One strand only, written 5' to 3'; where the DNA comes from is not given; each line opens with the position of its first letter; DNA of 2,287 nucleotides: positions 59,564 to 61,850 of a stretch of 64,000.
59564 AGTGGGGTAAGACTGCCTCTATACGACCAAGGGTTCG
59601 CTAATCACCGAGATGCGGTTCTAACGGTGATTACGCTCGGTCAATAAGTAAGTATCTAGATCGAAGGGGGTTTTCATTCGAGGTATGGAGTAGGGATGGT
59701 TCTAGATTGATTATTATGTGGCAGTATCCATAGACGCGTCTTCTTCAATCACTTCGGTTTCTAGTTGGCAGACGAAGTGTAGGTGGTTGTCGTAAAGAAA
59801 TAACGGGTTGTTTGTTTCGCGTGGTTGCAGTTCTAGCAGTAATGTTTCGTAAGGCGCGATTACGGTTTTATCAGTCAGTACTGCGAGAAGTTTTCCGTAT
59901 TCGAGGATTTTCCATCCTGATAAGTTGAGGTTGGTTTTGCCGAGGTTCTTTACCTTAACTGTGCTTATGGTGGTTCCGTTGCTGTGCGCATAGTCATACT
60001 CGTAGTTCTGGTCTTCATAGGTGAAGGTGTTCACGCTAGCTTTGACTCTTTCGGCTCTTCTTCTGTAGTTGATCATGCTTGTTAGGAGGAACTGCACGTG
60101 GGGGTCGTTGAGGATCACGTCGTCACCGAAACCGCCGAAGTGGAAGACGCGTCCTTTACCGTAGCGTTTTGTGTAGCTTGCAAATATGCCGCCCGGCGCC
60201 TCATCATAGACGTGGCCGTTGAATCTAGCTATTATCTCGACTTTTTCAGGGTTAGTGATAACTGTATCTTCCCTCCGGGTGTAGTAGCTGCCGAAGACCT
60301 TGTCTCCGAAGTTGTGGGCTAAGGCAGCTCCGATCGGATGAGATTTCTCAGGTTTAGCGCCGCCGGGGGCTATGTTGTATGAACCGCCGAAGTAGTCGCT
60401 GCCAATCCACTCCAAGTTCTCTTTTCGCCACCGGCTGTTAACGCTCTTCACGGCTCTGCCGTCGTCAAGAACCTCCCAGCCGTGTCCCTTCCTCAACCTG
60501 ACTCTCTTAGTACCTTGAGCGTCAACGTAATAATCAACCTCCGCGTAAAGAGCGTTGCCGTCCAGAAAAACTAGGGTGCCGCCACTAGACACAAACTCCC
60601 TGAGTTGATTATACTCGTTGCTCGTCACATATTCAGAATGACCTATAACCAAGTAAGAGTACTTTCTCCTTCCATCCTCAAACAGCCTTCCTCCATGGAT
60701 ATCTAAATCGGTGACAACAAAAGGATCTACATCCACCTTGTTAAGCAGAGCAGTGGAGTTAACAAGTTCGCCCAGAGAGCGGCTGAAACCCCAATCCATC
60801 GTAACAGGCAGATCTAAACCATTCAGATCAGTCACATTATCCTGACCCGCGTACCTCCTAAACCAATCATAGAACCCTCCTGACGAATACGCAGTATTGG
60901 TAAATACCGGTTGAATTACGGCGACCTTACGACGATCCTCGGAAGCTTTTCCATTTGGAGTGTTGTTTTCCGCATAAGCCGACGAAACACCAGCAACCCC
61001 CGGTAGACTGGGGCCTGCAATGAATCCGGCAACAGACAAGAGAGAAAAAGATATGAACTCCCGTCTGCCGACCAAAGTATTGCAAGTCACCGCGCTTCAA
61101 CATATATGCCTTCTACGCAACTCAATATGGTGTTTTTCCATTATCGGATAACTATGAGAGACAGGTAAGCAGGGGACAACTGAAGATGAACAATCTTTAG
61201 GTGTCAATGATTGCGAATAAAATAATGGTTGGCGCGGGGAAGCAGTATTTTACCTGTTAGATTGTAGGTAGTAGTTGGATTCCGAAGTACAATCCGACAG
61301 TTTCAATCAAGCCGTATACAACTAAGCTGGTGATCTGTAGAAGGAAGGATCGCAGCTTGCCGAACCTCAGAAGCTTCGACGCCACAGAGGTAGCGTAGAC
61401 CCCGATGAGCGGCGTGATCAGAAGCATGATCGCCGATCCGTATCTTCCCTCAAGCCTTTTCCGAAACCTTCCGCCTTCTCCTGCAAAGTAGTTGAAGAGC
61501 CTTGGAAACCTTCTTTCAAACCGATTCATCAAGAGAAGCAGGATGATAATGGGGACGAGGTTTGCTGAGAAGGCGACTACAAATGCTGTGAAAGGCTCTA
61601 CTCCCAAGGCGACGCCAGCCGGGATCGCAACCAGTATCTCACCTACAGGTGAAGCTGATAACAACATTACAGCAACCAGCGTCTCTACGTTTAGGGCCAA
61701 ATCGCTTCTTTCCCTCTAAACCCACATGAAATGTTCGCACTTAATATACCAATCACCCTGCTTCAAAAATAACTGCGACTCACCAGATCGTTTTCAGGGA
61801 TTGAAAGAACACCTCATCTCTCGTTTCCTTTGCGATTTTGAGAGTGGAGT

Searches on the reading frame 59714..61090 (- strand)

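Call 18: search_protein_families(library=pfam, proteins=[window:59714-61090:-], max_evalue=0.001)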
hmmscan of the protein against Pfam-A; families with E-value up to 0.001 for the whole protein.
window:59714-61090:- (458 aa): 3 families
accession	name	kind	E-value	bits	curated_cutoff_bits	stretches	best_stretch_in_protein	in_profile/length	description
PF20254.3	DMFA2_C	-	1.1e-14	55.1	27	1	51-319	84-360/374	N,N-dimethylformamidase beta subunit-like, C-terminal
PF14258.12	DUF4350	-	0.00011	23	30.4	1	145-190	40-76/181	Domain of unknown function (DUF4350)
PF00932.25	LTD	-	0.00012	22.9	34.3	1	364-421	12-69/109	Lamin Tail Domain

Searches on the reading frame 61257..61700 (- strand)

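Call 18: search_protein_families(library=pfam, proteins=[window:61257-61700:-], max_evalue=0.001)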
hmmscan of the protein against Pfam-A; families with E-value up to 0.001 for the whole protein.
window:61257-61700:- (147 aa): 1 family
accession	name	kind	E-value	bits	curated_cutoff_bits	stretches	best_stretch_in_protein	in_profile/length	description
PF06695.16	Sm_multidrug_ex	-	1.5e-12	48.6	30.7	1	21-132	1-121/121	Putative small multi-drug export protein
